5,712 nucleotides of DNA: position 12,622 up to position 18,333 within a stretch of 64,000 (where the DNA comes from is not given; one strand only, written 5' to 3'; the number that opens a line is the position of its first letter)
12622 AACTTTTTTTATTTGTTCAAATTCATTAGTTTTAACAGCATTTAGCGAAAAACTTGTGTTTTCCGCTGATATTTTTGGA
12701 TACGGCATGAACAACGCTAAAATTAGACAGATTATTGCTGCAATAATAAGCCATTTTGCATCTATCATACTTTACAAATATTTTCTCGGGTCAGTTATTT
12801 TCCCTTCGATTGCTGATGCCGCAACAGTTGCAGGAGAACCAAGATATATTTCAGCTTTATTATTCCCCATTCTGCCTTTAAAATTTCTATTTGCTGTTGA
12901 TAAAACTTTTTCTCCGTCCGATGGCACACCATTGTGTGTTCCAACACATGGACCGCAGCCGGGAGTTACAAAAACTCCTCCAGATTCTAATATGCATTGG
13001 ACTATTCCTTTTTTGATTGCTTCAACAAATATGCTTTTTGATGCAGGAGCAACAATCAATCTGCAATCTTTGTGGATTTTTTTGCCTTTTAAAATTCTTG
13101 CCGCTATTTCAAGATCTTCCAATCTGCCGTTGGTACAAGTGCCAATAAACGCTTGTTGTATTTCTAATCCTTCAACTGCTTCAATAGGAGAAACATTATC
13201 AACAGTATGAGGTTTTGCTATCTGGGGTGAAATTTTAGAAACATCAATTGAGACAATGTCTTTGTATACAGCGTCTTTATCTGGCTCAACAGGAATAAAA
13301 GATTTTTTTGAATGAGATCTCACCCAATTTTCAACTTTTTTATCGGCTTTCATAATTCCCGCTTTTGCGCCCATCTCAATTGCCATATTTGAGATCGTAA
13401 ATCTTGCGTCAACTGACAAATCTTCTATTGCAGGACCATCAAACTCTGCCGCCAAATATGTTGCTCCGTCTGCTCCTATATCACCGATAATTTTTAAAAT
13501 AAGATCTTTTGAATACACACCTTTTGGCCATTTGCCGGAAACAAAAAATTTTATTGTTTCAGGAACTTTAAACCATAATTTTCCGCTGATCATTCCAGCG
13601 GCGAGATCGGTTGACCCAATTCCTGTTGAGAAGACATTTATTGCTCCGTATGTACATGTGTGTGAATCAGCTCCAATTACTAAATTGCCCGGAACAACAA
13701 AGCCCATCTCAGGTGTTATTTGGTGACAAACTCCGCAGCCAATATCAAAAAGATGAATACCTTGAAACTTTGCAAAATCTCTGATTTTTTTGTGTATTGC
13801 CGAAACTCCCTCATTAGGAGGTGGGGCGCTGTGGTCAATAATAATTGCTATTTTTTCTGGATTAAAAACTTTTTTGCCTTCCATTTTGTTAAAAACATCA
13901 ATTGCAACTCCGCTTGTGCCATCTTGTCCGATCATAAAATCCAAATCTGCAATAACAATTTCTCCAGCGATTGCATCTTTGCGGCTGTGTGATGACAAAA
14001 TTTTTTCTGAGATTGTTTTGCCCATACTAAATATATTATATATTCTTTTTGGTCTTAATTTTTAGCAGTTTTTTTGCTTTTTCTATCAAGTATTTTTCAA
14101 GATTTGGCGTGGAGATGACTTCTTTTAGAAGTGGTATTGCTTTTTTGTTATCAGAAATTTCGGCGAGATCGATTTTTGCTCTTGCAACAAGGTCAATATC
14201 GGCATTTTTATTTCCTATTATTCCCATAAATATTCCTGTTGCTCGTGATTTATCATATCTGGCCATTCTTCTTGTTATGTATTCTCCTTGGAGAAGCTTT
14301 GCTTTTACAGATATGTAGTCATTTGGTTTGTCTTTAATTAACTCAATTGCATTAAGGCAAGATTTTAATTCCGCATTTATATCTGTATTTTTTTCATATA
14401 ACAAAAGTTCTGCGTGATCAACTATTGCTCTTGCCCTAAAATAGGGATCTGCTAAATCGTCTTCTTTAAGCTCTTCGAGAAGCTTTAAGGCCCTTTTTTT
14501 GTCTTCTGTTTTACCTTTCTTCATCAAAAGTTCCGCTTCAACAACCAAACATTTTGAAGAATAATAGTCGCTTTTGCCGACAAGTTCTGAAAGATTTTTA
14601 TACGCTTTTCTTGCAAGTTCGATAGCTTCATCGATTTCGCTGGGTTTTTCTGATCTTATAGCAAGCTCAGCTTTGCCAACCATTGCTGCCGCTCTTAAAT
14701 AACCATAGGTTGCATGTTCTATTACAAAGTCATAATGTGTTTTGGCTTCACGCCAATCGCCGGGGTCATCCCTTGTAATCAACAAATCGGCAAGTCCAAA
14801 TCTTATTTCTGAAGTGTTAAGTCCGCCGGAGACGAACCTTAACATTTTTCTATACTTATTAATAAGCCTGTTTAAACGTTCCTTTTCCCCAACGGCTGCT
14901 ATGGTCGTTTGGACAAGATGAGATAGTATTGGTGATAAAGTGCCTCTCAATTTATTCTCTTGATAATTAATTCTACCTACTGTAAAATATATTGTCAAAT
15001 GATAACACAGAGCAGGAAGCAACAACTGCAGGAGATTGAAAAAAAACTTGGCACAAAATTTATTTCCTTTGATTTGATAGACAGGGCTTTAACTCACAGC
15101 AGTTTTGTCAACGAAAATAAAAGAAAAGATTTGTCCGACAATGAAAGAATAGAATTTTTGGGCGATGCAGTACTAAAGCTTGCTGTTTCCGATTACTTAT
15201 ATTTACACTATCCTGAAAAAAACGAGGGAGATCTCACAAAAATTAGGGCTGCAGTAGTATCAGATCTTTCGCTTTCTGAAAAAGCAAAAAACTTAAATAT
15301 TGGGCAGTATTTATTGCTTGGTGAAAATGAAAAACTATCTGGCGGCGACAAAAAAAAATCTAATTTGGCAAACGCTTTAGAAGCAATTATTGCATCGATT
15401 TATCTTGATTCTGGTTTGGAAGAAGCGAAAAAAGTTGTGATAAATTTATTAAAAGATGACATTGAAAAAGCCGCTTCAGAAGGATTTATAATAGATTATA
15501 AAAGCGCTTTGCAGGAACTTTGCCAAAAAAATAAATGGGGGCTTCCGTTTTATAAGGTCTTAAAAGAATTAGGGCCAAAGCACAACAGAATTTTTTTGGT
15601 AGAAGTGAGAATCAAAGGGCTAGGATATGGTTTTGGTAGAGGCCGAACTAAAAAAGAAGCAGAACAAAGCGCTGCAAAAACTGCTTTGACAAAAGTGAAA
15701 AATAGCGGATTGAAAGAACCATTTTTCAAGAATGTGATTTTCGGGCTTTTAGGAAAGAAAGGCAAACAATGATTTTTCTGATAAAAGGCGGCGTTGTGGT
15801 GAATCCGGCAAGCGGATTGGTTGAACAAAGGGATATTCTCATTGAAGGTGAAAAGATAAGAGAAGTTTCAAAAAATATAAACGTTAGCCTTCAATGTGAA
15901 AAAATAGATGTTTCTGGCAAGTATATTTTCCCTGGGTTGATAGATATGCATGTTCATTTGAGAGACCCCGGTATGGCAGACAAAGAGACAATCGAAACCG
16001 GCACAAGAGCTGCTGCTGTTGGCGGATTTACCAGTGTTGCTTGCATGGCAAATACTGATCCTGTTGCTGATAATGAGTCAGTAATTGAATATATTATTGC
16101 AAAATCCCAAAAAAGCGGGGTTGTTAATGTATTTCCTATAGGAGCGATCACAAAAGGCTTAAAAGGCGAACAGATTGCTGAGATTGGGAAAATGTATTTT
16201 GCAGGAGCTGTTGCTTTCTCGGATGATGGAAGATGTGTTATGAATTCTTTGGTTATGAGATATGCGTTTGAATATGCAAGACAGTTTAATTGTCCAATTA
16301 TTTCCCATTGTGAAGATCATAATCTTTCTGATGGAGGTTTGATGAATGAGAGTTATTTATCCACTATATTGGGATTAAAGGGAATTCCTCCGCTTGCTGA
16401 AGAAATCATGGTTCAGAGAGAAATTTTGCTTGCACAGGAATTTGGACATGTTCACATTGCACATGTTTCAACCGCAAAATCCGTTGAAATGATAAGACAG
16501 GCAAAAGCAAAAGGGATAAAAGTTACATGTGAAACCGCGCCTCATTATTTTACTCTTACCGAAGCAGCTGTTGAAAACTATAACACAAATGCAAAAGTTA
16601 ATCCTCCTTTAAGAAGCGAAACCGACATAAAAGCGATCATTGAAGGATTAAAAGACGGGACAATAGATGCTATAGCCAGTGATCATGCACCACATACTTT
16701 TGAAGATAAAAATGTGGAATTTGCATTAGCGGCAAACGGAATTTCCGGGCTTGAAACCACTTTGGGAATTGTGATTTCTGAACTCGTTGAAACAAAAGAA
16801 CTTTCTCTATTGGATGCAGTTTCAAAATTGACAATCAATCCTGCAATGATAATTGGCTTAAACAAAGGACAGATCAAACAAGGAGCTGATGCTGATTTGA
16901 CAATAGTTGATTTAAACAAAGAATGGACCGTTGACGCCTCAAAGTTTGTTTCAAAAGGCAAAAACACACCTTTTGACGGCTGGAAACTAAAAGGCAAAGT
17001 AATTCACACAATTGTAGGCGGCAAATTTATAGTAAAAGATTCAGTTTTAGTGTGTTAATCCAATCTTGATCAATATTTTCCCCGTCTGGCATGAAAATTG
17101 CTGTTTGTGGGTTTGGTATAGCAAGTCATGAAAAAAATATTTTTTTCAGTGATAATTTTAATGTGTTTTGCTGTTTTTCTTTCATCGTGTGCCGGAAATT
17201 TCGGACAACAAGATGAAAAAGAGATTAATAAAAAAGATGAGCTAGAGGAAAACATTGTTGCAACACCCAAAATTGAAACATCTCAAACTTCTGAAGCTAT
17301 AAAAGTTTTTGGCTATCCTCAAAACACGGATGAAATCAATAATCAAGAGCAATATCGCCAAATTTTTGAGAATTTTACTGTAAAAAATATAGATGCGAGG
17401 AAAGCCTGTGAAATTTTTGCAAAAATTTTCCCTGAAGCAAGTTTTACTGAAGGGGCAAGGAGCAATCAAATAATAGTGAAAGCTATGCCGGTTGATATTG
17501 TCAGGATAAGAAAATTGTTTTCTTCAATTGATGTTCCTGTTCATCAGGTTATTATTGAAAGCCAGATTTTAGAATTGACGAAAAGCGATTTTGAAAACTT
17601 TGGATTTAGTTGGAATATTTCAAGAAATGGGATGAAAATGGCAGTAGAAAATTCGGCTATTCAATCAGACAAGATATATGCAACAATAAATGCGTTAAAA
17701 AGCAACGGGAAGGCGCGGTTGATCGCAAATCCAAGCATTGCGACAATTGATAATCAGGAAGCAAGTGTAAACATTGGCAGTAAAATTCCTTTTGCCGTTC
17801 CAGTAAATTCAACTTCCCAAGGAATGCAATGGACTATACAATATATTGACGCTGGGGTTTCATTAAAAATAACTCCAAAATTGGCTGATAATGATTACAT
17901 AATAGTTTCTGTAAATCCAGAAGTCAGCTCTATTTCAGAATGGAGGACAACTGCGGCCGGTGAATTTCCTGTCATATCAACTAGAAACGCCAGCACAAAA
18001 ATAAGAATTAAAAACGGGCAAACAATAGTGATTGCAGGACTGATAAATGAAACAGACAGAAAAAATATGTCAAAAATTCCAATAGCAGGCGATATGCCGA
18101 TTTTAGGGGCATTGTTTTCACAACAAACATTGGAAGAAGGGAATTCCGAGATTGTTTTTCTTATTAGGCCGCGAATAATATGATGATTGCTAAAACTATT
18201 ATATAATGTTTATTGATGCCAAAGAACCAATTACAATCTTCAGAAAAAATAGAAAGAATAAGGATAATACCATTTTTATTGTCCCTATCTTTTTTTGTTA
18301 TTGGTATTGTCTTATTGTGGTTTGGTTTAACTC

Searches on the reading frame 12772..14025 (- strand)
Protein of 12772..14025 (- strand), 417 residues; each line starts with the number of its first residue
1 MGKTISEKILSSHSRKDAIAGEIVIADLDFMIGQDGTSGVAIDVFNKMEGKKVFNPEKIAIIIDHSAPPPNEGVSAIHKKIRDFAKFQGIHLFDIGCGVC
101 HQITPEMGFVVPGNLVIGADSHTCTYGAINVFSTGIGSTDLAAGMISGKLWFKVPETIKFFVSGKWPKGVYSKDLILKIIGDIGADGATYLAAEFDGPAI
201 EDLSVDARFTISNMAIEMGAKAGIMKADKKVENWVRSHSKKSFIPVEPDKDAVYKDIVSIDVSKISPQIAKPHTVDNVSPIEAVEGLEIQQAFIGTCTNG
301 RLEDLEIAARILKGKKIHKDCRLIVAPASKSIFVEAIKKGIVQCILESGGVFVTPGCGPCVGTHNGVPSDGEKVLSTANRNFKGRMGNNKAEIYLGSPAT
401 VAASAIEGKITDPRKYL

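Call 18: search_protein_families(library=ncbifam, proteins=[window:12772-14025:-], max_evalue=1e-10)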
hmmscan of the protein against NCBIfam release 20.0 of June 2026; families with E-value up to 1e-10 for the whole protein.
window:12772-14025:- (417 aa): 19 families
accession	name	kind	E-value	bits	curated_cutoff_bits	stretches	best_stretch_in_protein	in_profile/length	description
NF001614.1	PRK00402.1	subfamily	2.7e-173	576.4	385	1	3-414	1-415/415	aconitase/3-isopropylmalate dehydratase large subunit family protein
TIGR01343.1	hacA_fam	subfamily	4.3e-167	555.9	385.7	1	4-414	1-412/412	homoaconitate hydratase family protein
TIGR02086.1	IPMI_arch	subfamily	9e-164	545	410.15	1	3-414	1-410/411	3-isopropylmalate dehydratase/homoaconitate hydratase family large subunit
TIGR02083.1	LEU2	equivalog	1.3e-148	495.4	610.65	1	4-415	2-418/419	3-isopropylmalate dehydratase large subunit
NF040615.1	HacA_Meth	equivalog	1.1e-140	469.1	550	1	4-412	2-417/419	homoaconitase large subunit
NF005558.0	PRK07229.1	equivalog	1.4e-101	341.1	612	1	1-415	1-414/647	aconitate hydratase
NF009116.0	PRK12466.1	subfamily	1.5e-93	314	531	2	2-282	4-304/472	3-isopropylmalate dehydratase large subunit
TIGR01342.1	acon_putative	hypoth_equivalog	5.8e-87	292.4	719.15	1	4-415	1-411/655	putative aconitate hydratase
NF004016.0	PRK05478.1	subfamily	4.2e-83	279.5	510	2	1-278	2-298/468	3-isopropylmalate dehydratase large subunit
TIGR00139.1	h_aconitase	equivalog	1.1e-73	248.9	529.9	2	30-239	34-244/709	homoaconitase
TIGR00170.1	leuC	equivalog_domain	1.4e-70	238.2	560.25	2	1-281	1-300/466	3-isopropylmalate dehydratase large subunit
NF006690.0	PRK09238.1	equivalog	1.6e-46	158.7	782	2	246-416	649-817/852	bifunctional aconitate hydratase 2/2-methylisocitrate dehydratase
NF008503.0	PRK11413.1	equivalog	1.3e-44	152.4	641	2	96-284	126-314/753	hydratase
TIGR01340.1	aconitase_mito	equivalog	2.1e-43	148.7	825.35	1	85-410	121-472/745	aconitate hydratase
TIGR00117.1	acnB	equivalog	9.8e-32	109.6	1287.2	1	214-416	621-815/844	bifunctional aconitate hydratase 2/2-methylisocitrate dehydratase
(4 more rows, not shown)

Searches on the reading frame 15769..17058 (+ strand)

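Call 18: search_protein_families(library=ncbifam, proteins=[window:15769-17058:+], max_evalue=1e-10)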
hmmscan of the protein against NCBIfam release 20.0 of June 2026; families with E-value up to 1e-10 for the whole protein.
window:15769-17058:+ (429 aa): 42 families (the best 25 are shown)
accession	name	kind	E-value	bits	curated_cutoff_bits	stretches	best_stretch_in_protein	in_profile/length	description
NF006845.0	PRK09357.2-6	equivalog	1.3e-157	524.9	728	1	3-424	3-427/428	dihydroorotase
NF006843.0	PRK09357.2-4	equivalog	1.6e-149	498.4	786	1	2-424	2-422/431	dihydroorotase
NF006836.0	PRK09357.1-1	equivalog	1.4e-140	468.8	538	1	18-426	14-428/432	dihydroorotase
TIGR00857.1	pyrC_multi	subfamily_domain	3e-138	461.2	279.05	1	19-424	4-411/412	dihydroorotase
NF006844.0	PRK09357.2-5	equivalog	6.1e-138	460.4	701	1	3-424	4-422/422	dihydroorotase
NF006837.0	PRK09357.1-2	equivalog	2.4e-136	454.7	575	1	1-422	1-422/428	dihydroorotase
NF006839.0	PRK09357.1-4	equivalog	8.3e-130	433.2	576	1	3-422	2-420/422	dihydroorotase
NF006842.0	PRK09357.2-3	equivalog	7.8e-122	407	695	1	5-421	5-437/440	dihydroorotase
NF006558.0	PRK09059.1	equivalog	6.2e-120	400.6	645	1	7-422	9-427/430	dihydroorotase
NF006841.0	PRK09357.2-2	equivalog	4.7e-113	378.1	640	1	15-422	13-417/421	dihydroorotase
NF005791.0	PRK07627.1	equivalog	2.7e-106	356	442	1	3-421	3-421/425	dihydroorotase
NF006838.0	PRK09357.1-3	equivalog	9.2e-102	341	644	1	3-420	3-419/423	dihydroorotase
NF005614.0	PRK07369.1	equivalog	6.9e-94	315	456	1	10-416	11-418/419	dihydroorotase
NF002668.0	PRK02382.1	equivalog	1.3e-80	271.3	452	1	20-406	13-396/436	dihydroorotase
TIGR03178.1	allantoinase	equivalog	1.6e-75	254.6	357.85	1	4-425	3-428/441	allantoinase AllB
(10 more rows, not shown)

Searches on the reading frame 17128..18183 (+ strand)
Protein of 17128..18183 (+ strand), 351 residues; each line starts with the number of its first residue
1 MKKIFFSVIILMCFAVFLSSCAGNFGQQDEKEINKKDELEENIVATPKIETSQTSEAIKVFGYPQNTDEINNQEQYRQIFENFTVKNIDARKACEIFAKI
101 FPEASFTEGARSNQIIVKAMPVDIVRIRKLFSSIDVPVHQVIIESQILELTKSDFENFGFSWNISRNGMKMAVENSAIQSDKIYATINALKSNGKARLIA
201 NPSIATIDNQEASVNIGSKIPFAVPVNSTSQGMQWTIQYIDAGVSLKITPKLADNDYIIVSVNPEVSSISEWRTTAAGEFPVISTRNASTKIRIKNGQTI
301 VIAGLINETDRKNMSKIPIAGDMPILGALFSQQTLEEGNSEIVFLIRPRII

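Call 80: search_protein_families(library=pfam, proteins=[window:17128-18183:+], max_evalue=0.000001)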
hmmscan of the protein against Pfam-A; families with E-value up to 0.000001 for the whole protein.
window:17128-18183:+ (351 aa): 1 family
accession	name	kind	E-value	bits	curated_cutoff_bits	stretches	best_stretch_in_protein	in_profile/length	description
PF00263.26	Secretin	-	1.9e-46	158.2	27.5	1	189-351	1-168/169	Bacterial type II and III secretion system protein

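Call 113: search_protein_families(library=ncbifam, proteins=[window:17128-18183:+], max_evalue=0.00001)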
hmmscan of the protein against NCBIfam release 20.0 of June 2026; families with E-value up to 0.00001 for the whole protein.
window:17128-18183:+ (351 aa): 9 families
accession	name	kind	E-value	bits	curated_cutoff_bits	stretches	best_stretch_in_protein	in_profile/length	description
TIGR02517.1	type_II_gspD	equivalog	5.3e-54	183.7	351.35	2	180-351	414-590/600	type II secretion system secretin GspD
TIGR02515.1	IV_pilus_PilQ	subfamily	9.7e-48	163.2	284.35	2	183-351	261-427/428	type IV pilus secretin PilQ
TIGR02519.1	pilus_MshL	equivalog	3.1e-40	138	250.2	1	174-351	98-290/290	pilus (MSHA type) biogenesis protein MshL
TIGR02516.1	type_III_yscC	equivalog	2.2e-34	118.8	238.45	1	110-351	205-461/463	type III secretion system outer membrane ring subunit SctC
NF010083.0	PRK13568.1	equivalog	1.2e-30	106.6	554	1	102-351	150-417/419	DNA uptake porin HofQ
NF011873.0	PRK15346.1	equivalog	1.9e-21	76.4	524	1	103-347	235-490/499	EscC/YscC/HrcC family type III secretion system outer membrane ring protein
NF007851.2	PRK10560.1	exception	4e-21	75.3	598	1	187-351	248-409/412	DNA uptake porin HofQ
NF042912.1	Amuc_1098_fam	equivalog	1e-17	63.5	750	1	279-351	724-796/805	Amuc_1098 family type IV pilus outer membrane protein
TIGR02520.1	pilus_B_mal_scr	equivalog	1.4e-12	46.9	287.65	1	181-328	337-494/513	PilN family type IVB pilus formation outer membrane protein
